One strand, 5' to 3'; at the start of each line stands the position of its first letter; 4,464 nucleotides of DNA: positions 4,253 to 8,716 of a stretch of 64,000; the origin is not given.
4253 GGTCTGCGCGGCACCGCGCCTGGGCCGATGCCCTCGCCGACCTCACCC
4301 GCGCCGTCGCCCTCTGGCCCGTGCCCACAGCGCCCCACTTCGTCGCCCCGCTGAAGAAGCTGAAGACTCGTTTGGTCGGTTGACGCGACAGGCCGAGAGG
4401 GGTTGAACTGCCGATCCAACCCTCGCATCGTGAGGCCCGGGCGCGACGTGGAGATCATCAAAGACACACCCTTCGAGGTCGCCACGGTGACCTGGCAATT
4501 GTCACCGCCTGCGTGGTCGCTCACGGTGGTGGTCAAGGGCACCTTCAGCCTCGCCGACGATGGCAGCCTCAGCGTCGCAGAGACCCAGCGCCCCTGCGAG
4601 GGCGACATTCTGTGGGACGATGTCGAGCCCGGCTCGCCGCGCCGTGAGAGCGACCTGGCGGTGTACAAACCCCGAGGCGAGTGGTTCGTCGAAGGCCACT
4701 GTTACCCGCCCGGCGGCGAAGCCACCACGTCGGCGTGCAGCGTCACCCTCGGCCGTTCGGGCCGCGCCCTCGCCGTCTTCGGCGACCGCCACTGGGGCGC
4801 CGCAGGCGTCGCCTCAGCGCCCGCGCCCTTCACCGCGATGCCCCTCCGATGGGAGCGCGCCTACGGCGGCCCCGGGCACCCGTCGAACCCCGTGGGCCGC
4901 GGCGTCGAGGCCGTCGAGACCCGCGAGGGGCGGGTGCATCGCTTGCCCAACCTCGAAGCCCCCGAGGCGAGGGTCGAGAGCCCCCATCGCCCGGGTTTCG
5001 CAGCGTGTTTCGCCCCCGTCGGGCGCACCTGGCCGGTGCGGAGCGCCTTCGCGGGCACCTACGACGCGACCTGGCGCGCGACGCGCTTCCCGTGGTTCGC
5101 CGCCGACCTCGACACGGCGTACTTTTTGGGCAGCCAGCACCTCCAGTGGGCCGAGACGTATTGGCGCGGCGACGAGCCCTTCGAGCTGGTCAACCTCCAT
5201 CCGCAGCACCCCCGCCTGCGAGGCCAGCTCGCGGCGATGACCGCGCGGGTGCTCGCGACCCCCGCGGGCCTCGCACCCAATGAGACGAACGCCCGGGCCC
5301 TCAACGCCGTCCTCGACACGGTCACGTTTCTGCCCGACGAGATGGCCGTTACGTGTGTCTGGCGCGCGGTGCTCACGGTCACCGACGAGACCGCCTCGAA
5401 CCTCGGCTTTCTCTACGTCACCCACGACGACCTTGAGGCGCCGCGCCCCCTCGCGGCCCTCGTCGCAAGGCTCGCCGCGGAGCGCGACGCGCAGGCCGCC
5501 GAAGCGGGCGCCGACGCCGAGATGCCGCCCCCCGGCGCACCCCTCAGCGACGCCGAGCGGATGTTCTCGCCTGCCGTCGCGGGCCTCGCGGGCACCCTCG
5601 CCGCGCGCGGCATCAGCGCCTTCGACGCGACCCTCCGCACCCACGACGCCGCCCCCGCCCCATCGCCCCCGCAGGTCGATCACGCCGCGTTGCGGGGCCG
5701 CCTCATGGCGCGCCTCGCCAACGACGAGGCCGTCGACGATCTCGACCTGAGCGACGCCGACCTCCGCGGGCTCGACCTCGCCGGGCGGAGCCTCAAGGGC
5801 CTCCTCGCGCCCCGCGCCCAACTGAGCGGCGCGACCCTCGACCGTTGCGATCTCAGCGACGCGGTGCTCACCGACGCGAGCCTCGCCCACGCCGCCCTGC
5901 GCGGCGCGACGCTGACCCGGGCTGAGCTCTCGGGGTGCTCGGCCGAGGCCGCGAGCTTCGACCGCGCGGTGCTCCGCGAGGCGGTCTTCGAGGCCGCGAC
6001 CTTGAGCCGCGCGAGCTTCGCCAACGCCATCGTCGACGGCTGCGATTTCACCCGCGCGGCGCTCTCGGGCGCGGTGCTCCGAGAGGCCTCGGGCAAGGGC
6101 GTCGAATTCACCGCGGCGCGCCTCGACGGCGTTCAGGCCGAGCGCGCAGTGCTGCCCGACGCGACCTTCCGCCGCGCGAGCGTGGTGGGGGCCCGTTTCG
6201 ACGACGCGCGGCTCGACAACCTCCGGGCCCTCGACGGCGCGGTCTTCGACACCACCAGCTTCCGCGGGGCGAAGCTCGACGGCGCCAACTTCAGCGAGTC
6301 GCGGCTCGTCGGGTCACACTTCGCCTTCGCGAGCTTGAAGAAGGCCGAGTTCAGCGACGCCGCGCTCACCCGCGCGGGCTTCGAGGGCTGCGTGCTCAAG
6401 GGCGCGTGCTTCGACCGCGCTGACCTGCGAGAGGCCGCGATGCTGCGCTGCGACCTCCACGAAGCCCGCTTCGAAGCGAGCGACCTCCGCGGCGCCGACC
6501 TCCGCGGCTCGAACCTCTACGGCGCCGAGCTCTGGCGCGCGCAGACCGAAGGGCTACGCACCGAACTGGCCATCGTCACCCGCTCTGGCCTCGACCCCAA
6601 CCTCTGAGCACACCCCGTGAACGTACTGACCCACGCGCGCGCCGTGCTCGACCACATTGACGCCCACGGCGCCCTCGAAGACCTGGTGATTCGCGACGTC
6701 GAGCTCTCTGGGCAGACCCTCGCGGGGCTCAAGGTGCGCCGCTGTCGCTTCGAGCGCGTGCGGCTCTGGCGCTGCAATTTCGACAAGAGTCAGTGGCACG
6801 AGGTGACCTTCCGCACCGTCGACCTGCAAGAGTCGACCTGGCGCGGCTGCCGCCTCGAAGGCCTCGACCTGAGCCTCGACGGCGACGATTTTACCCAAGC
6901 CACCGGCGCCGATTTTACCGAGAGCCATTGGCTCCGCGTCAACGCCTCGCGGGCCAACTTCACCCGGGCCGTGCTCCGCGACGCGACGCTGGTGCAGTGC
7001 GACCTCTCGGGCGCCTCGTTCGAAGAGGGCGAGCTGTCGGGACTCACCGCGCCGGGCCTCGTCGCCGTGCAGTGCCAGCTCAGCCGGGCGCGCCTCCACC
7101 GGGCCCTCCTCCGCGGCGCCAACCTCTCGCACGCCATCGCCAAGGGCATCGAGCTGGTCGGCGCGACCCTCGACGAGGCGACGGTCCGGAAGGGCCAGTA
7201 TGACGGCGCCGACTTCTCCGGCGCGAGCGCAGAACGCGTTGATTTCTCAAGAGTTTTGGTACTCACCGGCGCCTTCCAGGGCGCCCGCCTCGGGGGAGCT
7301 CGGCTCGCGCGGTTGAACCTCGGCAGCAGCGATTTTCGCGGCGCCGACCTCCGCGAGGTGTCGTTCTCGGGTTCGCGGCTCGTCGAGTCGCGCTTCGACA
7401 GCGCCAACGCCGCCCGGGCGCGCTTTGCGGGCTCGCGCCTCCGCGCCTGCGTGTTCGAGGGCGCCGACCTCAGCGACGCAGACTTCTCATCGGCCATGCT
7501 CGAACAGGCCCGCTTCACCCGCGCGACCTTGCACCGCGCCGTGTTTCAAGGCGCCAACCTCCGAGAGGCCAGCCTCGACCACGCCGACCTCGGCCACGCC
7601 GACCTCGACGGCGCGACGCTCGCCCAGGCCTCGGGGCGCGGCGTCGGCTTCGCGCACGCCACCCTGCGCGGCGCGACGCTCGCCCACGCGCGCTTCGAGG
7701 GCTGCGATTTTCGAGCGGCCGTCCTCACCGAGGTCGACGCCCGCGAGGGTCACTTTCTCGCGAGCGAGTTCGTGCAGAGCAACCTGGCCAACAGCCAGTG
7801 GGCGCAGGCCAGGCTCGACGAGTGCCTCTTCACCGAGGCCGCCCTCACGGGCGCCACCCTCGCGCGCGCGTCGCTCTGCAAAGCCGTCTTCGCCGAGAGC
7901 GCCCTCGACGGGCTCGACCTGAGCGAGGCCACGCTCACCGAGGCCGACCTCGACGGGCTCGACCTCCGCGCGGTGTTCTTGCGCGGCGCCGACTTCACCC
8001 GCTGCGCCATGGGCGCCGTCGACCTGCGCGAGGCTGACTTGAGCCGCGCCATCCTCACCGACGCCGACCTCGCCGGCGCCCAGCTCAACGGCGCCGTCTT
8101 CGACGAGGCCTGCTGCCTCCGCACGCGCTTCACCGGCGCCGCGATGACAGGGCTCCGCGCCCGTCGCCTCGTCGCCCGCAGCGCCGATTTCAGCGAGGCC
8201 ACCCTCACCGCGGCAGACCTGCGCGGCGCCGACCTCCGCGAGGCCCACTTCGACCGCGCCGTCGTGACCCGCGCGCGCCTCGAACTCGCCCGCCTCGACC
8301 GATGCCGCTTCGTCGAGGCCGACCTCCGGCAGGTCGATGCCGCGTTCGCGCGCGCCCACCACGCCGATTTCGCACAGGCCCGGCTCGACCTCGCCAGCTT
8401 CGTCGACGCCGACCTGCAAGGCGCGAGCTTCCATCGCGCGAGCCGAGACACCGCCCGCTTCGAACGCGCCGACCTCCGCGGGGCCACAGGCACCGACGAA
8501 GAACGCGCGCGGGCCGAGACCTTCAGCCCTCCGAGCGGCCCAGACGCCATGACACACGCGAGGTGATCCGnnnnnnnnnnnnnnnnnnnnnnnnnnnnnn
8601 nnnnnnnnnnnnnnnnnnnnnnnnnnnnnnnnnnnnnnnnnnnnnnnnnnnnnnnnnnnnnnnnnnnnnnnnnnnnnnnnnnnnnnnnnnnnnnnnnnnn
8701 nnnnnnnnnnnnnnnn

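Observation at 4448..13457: Orphan T6SS spike island with atypical gene order (DUF2169-PRP fusion, PRP, PAAR-like, VgrG, large tail gene)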

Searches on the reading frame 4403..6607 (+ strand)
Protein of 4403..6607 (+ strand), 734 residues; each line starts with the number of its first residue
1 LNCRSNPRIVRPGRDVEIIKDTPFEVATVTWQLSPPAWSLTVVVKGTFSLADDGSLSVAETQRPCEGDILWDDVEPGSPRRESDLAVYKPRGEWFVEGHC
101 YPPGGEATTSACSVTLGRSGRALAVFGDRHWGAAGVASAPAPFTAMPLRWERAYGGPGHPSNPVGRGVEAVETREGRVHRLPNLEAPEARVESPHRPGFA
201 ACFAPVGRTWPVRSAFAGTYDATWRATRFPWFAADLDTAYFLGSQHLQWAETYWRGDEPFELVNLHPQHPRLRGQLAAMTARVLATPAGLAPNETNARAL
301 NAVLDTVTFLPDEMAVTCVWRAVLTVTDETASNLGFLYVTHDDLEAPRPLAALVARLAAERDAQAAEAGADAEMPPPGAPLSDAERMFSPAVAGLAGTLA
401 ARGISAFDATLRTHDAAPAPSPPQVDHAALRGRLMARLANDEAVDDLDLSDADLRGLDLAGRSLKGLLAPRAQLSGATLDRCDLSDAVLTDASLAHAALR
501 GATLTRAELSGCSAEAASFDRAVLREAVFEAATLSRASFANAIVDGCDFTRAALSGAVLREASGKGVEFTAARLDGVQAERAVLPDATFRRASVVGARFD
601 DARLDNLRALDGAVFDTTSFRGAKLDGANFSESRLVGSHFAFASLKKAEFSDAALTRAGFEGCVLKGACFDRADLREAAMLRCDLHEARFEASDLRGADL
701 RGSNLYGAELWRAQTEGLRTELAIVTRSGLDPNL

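Call 3: search_protein_families(library=pfam, proteins=[window:4403-6607:+], max_evalue=0.01)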
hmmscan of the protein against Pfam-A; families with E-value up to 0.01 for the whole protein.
window:4403-6607:+ (734 aa): 5 families
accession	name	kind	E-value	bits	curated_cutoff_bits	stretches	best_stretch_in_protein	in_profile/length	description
PF09937.14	DUF2169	-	9.2e-75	252.2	25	1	40-321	6-294/294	Uncharacterized protein conserved in bacteria (DUF2169)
PF00805.28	Pentapeptide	-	7.3e-41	137.7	20.2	8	471-506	5-40/40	Pentapeptide repeats (8 copies)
PF13599.13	Pentapeptide_4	-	1.2e-30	105.8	38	4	654-716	2-64/78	Pentapeptide repeat region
PF13576.12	Pentapeptide_3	-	1e-20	74.1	27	2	516-552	9-47/48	Pentapeptide repeats (9 copies)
PF25296.1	Decapeptide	-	1.2e-07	31.9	45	1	640-706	2-68/74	Decapeptide repeat region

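Call 6: search_protein_families(library=ncbifam, proteins=[window:4403-6607:+], max_evalue=0.01)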
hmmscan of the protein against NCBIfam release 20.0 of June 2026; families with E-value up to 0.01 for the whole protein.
window:4403-6607:+ (734 aa): 19 families
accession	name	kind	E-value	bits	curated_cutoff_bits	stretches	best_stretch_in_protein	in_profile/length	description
NF047416.1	penta_HetL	equivalog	9.3e-29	100.4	260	2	499-708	20-216/218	heterocyst differentiation pentapeptide repeat protein HetL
NF011743.0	PRK15196.1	equivalog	2.6e-27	95.6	354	2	441-604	166-334/350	type III secretion system effector PipB2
NF052603.1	penta_Alr5209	equivalog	2.4e-26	92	125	4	444-522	15-93/113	Alr5209 family pentapeptide repeat protein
NF033086.2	penta_rpt_Qnr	equivalog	5.7e-19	68.7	240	4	622-714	9-97/211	Qnr family pentapeptide repeat protein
NF011744.0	PRK15197.1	equivalog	5.3e-17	61.9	274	3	440-523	167-250/291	SPI-2 type III secretion system effector PipB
NF012152.0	penta_rpt_QnrC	exception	8.3e-15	55.4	500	2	614-713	7-102/221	QnrC family quinolone resistance pentapeptide repeat protein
NF000056.3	penta_rpt_QnrS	exception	7.6e-14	51.9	460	2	587-705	31-159/218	QnrS family quinolone resistance pentapeptide repeat protein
NF012151.0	penta_rpt_QnrAS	exception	2.4e-13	50.6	490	2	541-707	5-161/218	QnrAS family quinolone resistance pentapeptide repeat protein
NF033375.2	penta_rpt_QnrE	exception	3.2e-13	50.2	480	2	485-657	16-178/214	QnrE family quinolone resistance pentapeptide repeat protein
NF000071.4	penta_rpt_QnrA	exception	4.4e-13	49.5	450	1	614-714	7-103/218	QnrA family quinolone resistance pentapeptide repeat protein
NF000421.1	penta_rpt_QnrVC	exception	1.3e-12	48.2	460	3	618-710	11-99/218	QnrVC family quinolone resistance pentapeptide repeat protein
NF000420.1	penta_rpt_QnrB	exception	1.3e-12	48.2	460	2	547-705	28-196/214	QnrB family quinolone resistance pentapeptide repeat protein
NF000349.1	mfpA_AE000516.2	equivalog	5.8e-12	45.8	360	2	612-715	46-149/183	pentapeptide repeat protein MfpA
NF038182.1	penta_rpt_SmQnr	exception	9.6e-12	45.2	460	1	518-657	45-179/215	SmQnr family pentapeptide repeat protein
NF000139.2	penta_rpt_QnrD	exception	3e-11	43.7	425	2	574-722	51-191/214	QnrD family quinolone resistance pentapeptide repeat protein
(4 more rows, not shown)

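Call 90: list_cluster_members(proteins=[P0002, P0001, window:4448-6607:+, window:6617-8566:+, window:8571-8984:+])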
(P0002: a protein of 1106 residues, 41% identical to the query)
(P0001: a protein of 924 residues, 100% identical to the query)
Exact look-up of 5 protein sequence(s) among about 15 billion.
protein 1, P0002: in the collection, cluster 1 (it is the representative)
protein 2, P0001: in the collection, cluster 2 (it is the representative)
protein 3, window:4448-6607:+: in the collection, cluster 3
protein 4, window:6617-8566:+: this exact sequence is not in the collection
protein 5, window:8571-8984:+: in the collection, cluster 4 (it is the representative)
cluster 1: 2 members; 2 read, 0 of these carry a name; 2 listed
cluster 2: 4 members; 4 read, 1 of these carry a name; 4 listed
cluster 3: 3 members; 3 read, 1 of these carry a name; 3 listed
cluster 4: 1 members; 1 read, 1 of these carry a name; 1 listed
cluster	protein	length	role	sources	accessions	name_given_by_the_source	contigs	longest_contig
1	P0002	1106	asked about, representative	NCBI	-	-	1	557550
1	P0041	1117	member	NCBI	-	-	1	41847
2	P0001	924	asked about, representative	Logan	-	-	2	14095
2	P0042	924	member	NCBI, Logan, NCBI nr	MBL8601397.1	MAG: hypothetical protein JNK72_05685 [Myxococcales bacterium] | hypothetical protein [Myxococcales bacterium]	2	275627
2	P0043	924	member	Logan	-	-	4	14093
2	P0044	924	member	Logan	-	-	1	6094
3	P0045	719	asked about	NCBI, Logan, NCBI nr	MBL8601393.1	MAG: DUF2169 domain-containing protein [Myxococcales bacterium] | DUF2169 domain-containing protein [Myxococcales bacterium]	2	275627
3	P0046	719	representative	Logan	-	-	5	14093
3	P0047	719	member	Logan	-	-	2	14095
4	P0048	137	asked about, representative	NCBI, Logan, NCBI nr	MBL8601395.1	MAG: DUF4150 domain-containing protein [Myxococcales bacterium] | DUF4150 domain-containing protein [Myxococcales bacterium]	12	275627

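Call 93: find_encoding_contigs(protein=window:4448-6607:+, flank=10000, max_places=3)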
Protein window:4448-6607:+ (719 aa): 2 contigs read that carry it; 1 place shown.
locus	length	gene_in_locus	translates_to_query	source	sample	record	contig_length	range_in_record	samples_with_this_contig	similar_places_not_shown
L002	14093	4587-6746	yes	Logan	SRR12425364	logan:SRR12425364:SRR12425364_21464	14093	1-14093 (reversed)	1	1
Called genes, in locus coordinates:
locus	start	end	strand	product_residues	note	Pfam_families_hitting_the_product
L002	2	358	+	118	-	?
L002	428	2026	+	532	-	PF01266:DAO (weak), PF01593:Amino_oxidase, PF07992:Pyr_redox_2 (weak), PF12831:FAD_oxidored (weak), PF13450:NAD_binding_8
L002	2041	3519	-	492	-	-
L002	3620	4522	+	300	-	PF00535:Glycos_transf_2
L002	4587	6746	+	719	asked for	PF09937:DUF2169, PF00805:Pentapeptide, PF13576:Pentapeptide_3 (faint), PF13599:Pentapeptide_4 (weak), PF00805:Pentapeptide (weak), PF25296:Decapeptide (weak), PF13599:Pentapeptide_4, PF00805:Pentapeptide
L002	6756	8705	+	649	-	-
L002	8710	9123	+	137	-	PF13665:Tox-PAAR-like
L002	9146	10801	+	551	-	PF05954:Phage_GPD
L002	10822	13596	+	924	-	-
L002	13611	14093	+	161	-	?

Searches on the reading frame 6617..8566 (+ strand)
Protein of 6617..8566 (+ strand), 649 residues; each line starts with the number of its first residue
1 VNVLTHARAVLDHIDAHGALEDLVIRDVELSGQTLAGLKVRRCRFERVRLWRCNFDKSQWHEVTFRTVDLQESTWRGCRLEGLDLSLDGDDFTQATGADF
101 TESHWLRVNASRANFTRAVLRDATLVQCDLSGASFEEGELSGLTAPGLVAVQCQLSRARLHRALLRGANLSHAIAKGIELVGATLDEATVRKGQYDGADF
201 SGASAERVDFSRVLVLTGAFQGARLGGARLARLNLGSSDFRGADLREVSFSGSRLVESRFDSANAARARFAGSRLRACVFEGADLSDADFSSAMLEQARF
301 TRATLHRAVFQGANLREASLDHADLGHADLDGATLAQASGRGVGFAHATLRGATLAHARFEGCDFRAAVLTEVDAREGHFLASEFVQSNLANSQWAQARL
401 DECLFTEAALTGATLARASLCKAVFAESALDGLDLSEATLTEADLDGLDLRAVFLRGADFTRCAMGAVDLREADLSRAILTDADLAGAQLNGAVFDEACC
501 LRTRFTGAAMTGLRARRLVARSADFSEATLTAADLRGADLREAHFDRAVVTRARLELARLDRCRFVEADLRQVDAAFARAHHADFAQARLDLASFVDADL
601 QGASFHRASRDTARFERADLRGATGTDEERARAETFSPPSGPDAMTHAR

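Call 3: search_protein_families(library=pfam, proteins=[window:6617-8566:+], max_evalue=0.01)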
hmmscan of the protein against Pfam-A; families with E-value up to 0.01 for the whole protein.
window:6617-8566:+ (649 aa): 5 families
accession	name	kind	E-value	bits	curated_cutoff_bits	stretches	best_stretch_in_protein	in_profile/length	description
PF00805.28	Pentapeptide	-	7.8e-83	271.9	20.2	17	283-320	1-38/40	Pentapeptide repeats (8 copies)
PF13599.13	Pentapeptide_4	-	1.3e-63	211.5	38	9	284-360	2-78/78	Pentapeptide repeat region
PF13576.12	Pentapeptide_3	-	1.1e-44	150.9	27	9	267-308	3-47/48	Pentapeptide repeats (9 copies)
PF25296.1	Decapeptide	-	2.2e-10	40.7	45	1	267-329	9-71/74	Decapeptide repeat region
PF23894.2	LD_SV2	-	1e-09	39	29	0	239-300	31-92/92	SV2A/B/C luminal domain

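Call 6: search_protein_families(library=ncbifam, proteins=[window:6617-8566:+], max_evalue=0.01)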
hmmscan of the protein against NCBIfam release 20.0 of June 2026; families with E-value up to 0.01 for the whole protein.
window:6617-8566:+ (649 aa): 19 families
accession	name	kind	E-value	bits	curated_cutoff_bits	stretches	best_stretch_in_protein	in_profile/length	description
NF047416.1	penta_HetL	equivalog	2.7e-65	219.9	260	6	219-330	14-125/218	heterocyst differentiation pentapeptide repeat protein HetL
NF011743.0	PRK15196.1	equivalog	1.6e-51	175.3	354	5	215-407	144-326/350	type III secretion system effector PipB2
NF052603.1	penta_Alr5209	equivalog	5.2e-48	161.9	125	9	219-305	14-100/113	Alr5209 family pentapeptide repeat protein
NF033086.2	penta_rpt_Qnr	equivalog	5.2e-38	130.9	240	5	235-377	48-185/211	Qnr family pentapeptide repeat protein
NF011744.0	PRK15197.1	equivalog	6e-38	130.7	274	7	230-333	156-259/291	SPI-2 type III secretion system effector PipB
NF000349.1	mfpA_AE000516.2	equivalog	4.3e-32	111.4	360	4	358-498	7-142/183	pentapeptide repeat protein MfpA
NF038182.1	penta_rpt_SmQnr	exception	4.4e-32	111.6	460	6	330-460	57-197/215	SmQnr family pentapeptide repeat protein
NF000071.4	penta_rpt_QnrA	exception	1.6e-28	100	450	3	257-459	5-198/218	QnrA family quinolone resistance pentapeptide repeat protein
NF000421.1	penta_rpt_QnrVC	exception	4.6e-28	98.6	460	3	233-376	52-190/218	QnrVC family quinolone resistance pentapeptide repeat protein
NF000139.2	penta_rpt_QnrD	exception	4.8e-28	98.6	425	4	232-378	48-189/214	QnrD family quinolone resistance pentapeptide repeat protein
NF012152.0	penta_rpt_QnrC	exception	3.6e-27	95.8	500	3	238-414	11-188/221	QnrC family quinolone resistance pentapeptide repeat protein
NF000420.1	penta_rpt_QnrB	exception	5e-26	92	460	3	266-459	11-195/214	QnrB family quinolone resistance pentapeptide repeat protein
NF033375.2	penta_rpt_QnrE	exception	8.4e-26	91.3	480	2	260-462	5-193/214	QnrE family quinolone resistance pentapeptide repeat protein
NF012151.0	penta_rpt_QnrAS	exception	1.3e-24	87.4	490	3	238-361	57-175/218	QnrAS family quinolone resistance pentapeptide repeat protein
NF000056.3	penta_rpt_QnrS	exception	2.7e-24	86.1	460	5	279-456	12-195/218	QnrS family quinolone resistance pentapeptide repeat protein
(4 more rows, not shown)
